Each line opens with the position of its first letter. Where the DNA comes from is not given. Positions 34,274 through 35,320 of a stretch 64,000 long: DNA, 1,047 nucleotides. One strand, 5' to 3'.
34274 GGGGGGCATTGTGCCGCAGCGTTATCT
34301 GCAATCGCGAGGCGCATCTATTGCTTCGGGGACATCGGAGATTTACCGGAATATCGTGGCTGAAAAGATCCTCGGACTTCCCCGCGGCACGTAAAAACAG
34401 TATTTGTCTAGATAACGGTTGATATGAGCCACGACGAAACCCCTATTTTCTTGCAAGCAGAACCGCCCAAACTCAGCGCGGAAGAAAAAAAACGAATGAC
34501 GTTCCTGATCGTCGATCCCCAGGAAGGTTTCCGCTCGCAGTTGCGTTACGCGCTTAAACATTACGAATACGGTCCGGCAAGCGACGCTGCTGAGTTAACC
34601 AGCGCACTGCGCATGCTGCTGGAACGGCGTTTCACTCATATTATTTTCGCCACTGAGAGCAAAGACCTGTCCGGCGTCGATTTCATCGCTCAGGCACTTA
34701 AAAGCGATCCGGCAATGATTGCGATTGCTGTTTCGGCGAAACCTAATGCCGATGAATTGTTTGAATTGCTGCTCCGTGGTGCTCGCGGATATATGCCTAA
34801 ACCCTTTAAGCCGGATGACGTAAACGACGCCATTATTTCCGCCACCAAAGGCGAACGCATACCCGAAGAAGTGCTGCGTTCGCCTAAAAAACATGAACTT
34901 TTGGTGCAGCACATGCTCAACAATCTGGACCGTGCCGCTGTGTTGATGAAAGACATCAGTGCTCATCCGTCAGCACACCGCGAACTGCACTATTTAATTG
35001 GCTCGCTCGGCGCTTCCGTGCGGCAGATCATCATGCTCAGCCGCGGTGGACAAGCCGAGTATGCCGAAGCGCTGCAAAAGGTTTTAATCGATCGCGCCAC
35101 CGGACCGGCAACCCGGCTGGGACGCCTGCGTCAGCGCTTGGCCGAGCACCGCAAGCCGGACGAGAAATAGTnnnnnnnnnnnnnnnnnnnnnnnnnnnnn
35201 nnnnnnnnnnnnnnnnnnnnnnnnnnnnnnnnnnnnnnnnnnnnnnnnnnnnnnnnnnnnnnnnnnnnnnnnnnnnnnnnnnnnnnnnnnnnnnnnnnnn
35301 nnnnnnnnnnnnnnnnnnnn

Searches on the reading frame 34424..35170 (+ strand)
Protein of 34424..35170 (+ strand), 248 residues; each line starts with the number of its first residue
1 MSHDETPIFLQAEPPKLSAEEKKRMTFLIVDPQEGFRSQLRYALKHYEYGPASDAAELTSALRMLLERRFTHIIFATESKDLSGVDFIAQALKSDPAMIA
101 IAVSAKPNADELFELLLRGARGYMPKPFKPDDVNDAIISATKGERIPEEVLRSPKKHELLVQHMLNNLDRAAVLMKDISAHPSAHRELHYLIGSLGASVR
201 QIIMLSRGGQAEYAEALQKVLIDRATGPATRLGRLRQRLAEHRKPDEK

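Call 4: search_protein_families(library=pfam, proteins=[window:34424-35170:+], max_evalue=0.01)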
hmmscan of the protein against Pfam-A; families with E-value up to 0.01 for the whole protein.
window:34424-35170:+ (248 aa): 1 family
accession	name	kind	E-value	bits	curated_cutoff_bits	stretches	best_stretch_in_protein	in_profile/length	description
PF00072.30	Response_reg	-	4.5e-10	40.1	30.2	1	28-137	2-110/111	Response regulator receiver domain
